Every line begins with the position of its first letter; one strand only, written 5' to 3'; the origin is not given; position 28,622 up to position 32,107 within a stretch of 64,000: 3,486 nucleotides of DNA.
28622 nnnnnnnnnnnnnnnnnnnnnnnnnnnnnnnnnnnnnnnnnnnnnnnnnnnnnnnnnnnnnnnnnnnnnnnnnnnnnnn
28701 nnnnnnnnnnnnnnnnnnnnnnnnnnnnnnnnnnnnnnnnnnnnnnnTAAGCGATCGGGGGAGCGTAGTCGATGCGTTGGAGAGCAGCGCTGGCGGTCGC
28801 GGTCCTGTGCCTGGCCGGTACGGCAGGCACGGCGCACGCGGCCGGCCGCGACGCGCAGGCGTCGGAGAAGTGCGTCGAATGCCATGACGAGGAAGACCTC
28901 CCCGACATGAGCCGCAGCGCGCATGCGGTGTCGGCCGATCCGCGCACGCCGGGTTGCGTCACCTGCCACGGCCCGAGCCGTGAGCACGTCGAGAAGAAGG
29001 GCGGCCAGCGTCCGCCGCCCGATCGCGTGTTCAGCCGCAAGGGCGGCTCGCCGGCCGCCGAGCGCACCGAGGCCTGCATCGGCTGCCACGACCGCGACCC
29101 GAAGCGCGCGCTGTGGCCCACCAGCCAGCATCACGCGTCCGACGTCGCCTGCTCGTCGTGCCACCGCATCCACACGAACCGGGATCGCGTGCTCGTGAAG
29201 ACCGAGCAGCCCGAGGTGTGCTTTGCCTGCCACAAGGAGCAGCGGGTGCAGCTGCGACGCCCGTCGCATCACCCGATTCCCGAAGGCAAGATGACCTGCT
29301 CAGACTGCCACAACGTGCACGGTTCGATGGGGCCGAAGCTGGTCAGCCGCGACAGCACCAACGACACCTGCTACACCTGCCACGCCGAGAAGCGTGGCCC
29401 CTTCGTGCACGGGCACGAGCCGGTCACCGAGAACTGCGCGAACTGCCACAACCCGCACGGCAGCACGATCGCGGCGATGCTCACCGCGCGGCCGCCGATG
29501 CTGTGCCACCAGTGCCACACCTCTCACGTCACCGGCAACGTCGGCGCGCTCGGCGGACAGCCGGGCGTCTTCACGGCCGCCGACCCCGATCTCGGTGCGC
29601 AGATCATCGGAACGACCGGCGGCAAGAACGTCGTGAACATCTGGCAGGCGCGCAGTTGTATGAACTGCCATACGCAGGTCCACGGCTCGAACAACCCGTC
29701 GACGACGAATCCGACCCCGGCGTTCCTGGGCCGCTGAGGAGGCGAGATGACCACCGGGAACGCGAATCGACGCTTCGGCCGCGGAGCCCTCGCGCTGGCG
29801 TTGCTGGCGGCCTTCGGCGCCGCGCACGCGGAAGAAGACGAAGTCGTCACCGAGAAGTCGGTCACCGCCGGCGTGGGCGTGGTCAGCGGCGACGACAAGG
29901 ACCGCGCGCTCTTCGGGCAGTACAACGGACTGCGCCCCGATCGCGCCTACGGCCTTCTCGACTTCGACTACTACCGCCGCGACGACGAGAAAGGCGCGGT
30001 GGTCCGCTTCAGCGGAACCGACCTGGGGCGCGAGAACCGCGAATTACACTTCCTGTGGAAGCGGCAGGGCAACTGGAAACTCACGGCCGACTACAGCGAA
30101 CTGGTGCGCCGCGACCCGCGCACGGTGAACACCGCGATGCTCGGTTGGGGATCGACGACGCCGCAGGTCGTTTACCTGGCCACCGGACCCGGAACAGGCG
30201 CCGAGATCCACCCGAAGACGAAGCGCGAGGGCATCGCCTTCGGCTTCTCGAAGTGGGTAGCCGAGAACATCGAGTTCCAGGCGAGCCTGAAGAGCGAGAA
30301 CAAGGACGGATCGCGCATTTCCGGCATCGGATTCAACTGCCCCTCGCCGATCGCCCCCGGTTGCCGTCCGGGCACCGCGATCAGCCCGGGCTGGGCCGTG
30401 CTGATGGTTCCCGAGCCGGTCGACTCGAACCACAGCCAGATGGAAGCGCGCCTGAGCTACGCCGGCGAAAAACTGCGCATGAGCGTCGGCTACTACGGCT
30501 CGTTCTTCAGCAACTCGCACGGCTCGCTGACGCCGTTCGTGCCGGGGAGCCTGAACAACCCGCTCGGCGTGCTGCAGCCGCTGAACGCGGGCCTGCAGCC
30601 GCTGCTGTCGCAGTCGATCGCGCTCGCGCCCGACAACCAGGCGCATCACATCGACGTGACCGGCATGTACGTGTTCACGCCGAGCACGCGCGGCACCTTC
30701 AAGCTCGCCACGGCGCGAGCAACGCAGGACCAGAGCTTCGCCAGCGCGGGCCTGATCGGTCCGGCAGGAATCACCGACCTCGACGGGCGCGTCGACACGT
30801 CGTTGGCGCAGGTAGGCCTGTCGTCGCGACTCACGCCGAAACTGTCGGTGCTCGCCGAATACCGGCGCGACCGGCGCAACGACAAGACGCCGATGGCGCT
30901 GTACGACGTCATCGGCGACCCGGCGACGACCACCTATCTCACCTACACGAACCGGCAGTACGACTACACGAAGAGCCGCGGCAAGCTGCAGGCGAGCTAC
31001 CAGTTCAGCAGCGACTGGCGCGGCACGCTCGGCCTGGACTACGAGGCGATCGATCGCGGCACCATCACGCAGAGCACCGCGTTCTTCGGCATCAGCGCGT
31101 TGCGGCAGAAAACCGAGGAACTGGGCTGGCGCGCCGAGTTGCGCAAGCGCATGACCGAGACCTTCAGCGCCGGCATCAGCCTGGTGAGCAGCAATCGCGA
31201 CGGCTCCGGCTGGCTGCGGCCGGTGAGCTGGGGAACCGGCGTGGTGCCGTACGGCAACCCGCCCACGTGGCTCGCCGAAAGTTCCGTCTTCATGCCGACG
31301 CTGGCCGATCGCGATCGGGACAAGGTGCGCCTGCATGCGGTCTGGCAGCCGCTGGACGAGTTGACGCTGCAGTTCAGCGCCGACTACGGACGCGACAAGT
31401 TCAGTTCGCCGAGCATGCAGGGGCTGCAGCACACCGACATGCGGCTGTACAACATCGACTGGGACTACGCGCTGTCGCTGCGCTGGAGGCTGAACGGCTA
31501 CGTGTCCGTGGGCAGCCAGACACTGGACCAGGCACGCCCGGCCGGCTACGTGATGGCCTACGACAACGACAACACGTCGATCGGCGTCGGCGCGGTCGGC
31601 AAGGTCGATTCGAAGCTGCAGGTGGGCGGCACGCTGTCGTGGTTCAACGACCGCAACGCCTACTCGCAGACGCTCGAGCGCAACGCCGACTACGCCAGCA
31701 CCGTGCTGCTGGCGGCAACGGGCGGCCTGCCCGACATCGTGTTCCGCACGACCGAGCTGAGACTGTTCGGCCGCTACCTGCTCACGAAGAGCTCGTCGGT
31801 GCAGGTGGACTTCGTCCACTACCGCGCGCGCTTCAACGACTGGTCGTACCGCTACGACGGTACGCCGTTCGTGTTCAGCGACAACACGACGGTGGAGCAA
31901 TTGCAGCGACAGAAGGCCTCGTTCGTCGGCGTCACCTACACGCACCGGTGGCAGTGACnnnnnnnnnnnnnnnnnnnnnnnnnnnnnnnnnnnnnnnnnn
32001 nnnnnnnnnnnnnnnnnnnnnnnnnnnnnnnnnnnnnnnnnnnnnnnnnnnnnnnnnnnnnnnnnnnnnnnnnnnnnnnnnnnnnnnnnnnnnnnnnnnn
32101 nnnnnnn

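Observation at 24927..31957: Complete MtrCAB-type extracellular electron-transfer conduit with CymA-like quinol dehydrogenase and a soluble cytochrome (25 haem motifs in one operon)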

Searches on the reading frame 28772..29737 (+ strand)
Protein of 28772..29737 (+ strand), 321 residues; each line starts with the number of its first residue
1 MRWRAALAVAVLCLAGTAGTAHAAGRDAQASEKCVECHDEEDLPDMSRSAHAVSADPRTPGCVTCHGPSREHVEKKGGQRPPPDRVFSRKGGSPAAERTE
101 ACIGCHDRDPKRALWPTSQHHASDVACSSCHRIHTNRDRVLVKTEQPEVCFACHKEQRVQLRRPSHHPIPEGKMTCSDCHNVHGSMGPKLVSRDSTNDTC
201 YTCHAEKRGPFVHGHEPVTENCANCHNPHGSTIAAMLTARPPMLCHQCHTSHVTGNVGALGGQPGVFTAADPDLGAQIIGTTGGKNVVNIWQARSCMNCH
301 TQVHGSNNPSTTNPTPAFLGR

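Call 4: search_protein_families(library=pfam, proteins=[window:28772-29737:+], max_evalue=0.01)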
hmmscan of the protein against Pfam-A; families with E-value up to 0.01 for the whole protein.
window:28772-29737:+ (321 aa): 6 families
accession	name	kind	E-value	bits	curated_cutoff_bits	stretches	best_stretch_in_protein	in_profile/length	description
PF09699.15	Paired_CXXCH_1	-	1.7e-36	124.1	20.6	3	166-208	1-40/41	Doubled CXXCH motif (Paired_CXXCH_1)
PF22678.1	Cytochrom_c_NrfB-like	-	5.3e-18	65.7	27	2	62-142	1-76/89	Cytochrome c-type protein NrfB-like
PF14522.11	Cytochrome_C7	-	1e-10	41.7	24.8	1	172-227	12-67/67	Cytochrome c7 and related cytochrome c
PF14537.11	Cytochrom_c3_2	-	2e-10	41.4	25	2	120-204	2-78/79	Cytochrome c3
PF22113.1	Mtrc-MtrF_II-IV_dom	-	7.5e-10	39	30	1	197-305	6-93/176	Outer membrane cytochrome MtrC/MtrF-like, domains II/IV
PF13435.11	Cytochrome_C554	-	0.0069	17.7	20.8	0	96-131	45-83/84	Cytochrome c554 and c-prime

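Call 5: search_protein_families(library=ncbifam, proteins=[window:28772-29737:+], max_evalue=0.01)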
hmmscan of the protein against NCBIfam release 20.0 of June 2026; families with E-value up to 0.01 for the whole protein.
window:28772-29737:+ (321 aa): 10 families
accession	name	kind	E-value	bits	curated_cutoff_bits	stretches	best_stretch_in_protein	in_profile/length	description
TIGR03508.1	decahem_SO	subfamily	6.6e-87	291.2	192.2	1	31-310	2-258/258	DmsE family decaheme c-type cytochrome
NF041028.1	decahem_GSU2203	exception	2.4e-69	234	325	1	25-315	30-310/317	GSU2203 family decaheme c-type cytochrome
TIGR01905.1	paired_CXXCH_1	subfamily_domain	5e-26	90.3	25.2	3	215-253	1-40/41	doubled CXXCH domain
NF008659.0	PRK11659.1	equivalog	1.4e-13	51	184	2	26-140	41-151/188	cytochrome c nitrite reductase pentaheme subunit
TIGR03153.1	cytochr_NrfH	equivalog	8.3e-12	45.3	134.2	2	90-144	19-72/138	cytochrome c nitrite reductase small subunit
TIGR03146.1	cyt_nit_nrfB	equivalog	1.2e-11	45.1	166.6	2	30-141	10-126/145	cytochrome c nitrite reductase pentaheme subunit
NF049875.1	NetB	exception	2.2e-09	37.4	380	1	21-158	61-199/211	Nrf-like electron transfer protein NetB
NF045713.1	CxxCH_16_HmcA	equivalog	2.2e-06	26.6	400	1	172-254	173-257/541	sulfate respiration complex hexadecaheme cytochrome HmcA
NF045722.1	c3_cytochr_TmcA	equivalog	0.00012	21.9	114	0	99-158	57-114/125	acidic tetraheme cytochrome c3 TmcA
NF041198.1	UshA_like_PCGU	equivalog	0.00099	17.8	275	1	27-109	438-511/519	UshA-like (seleno)protein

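Call 25: search_solved_structures(query=window:28772-29737:+, show_alignments=1)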
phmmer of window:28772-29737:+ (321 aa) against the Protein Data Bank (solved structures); distinct sequences matched with E-value up to 0.001: 2.
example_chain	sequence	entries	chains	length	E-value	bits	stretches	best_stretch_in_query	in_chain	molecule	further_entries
6r2q_A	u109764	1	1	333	5.4e-62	213.4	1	28-310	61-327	Cystathionine beta-synthase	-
2ozy_A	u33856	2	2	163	3.7e-10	43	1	31-160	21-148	Cytochrome c-type protein nrfB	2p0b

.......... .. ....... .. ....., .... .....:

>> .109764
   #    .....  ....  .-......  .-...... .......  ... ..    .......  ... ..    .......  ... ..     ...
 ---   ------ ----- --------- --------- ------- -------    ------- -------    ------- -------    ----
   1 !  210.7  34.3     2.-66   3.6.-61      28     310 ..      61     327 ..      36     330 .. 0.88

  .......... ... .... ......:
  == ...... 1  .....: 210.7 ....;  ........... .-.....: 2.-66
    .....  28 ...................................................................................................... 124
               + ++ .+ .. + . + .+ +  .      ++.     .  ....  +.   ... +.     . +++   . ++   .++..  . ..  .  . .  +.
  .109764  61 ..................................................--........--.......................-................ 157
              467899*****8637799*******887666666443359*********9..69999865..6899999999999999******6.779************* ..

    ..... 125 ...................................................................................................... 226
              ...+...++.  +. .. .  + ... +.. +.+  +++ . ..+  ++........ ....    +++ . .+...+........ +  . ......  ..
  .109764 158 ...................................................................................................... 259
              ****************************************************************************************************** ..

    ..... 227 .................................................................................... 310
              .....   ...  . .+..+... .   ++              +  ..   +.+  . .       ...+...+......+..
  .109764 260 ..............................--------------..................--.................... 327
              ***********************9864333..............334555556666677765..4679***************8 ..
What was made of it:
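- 28772..29737 (+): MtrA-type periplasmic decahaem cytochrome (321 aa, signal peptide ...AHA|AG). It matches 6R2Q chain A (MtrA of Shewanella baltica) at E 5e-62 over residues 28-310 (call 25).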

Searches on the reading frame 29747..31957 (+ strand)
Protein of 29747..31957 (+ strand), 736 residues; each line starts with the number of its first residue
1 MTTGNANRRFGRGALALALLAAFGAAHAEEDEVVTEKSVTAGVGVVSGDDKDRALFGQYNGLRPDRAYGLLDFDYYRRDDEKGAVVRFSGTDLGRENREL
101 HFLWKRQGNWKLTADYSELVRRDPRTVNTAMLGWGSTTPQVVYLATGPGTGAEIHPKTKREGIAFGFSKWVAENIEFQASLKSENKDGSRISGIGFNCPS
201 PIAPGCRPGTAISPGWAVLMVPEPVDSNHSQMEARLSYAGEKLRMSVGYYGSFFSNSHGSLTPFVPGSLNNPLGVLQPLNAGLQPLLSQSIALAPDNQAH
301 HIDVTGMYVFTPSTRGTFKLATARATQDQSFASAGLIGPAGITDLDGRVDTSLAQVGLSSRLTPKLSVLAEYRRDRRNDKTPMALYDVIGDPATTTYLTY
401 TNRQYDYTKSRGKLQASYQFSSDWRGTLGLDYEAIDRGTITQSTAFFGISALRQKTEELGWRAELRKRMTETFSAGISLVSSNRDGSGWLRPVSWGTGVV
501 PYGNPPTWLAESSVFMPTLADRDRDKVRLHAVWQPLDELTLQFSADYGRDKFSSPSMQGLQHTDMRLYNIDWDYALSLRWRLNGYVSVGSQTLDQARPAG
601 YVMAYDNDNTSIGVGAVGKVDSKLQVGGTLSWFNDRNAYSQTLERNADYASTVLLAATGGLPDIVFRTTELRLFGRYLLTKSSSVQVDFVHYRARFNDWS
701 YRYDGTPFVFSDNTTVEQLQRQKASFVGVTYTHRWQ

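Call 4: search_protein_families(library=pfam, proteins=[window:29747-31957:+], max_evalue=0.01)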
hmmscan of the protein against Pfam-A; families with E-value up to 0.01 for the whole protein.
window:29747-31957:+ (736 aa): 1 family
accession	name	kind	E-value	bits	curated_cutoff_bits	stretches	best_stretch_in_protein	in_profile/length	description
PF11854.14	MtrB_PioB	-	2.4e-132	443.1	23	1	50-735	3-635/635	Putative outer membrane beta-barrel porin, MtrB/PioB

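Call 5: search_protein_families(library=ncbifam, proteins=[window:29747-31957:+], max_evalue=0.01)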
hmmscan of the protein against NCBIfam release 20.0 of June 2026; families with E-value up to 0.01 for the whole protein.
window:29747-31957:+ (736 aa): 2 families
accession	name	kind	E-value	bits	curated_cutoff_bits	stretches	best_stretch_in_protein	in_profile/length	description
TIGR03509.1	OMP_MtrB_PioB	subfamily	6.8e-132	441.2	240.05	1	40-735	2-662/662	MtrB/PioB family decaheme-associated outer membrane protein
NF041027.1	GSU2204_Se_pt_1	equivalog_domain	3.6e-06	26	350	1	16-122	2-103/580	GSU2204 family CXXCH-containing (seleno)protein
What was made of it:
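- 29747..31957 (+): MtrB/PioB-family outer-membrane beta-barrel (736 aa, signal peptide ...AHA|EE). It hits PF11854 at E 2e-132 across the full profile and scores 441 bits on TIGR03509 (calls 4, 5).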

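Call 26: search_solved_structures(query=window:29747-31957:+, show_alignments=1, max_evalue=0.01)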
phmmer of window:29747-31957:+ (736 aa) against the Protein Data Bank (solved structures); distinct sequences matched with E-value up to 0.01: 1.
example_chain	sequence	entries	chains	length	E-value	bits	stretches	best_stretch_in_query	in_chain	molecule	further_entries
6r2q_B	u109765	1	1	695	8.7e-15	57.1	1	219-690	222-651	Uncharacterized protein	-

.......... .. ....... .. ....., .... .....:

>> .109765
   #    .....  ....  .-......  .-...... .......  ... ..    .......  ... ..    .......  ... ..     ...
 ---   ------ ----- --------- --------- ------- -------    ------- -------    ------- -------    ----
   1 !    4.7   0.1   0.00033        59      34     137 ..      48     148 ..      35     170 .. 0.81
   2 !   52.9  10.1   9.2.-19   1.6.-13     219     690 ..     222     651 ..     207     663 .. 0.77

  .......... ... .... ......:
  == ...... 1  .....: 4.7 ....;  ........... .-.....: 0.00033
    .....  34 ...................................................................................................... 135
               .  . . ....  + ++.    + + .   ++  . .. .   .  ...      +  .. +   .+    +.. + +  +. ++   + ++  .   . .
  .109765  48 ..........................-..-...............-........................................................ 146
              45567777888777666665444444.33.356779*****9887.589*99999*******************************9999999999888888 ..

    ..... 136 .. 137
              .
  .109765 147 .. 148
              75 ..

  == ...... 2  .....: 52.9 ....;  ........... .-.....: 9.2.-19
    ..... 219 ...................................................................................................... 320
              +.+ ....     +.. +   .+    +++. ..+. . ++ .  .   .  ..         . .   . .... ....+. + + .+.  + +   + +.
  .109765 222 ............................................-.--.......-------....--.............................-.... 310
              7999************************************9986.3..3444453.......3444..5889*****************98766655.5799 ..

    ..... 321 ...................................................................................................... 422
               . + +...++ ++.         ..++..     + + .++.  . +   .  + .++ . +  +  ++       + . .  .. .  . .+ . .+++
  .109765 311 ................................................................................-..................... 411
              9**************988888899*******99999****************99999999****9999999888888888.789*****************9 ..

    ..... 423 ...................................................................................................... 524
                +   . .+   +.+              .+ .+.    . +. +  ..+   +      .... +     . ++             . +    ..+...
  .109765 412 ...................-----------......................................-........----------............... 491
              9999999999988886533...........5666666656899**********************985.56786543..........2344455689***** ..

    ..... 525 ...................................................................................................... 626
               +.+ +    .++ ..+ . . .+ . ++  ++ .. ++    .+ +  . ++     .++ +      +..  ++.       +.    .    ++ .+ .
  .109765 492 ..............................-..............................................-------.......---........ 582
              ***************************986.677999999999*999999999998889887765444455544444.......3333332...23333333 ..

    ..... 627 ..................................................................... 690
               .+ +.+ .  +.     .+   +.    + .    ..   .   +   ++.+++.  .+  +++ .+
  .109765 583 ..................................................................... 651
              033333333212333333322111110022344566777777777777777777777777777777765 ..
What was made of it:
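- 29747..31957 (+): It matches 6R2Q chain B at E 9e-15 (call 26).
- On MtrCAB porin-cytochrome conduit: It scores 441 bits on TIGR03509 against a 240-bit cut-off, hits PF11854 over the full profile length, and matches 6R2Q_B at E 9e-15 (calls 4, 5, 26).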
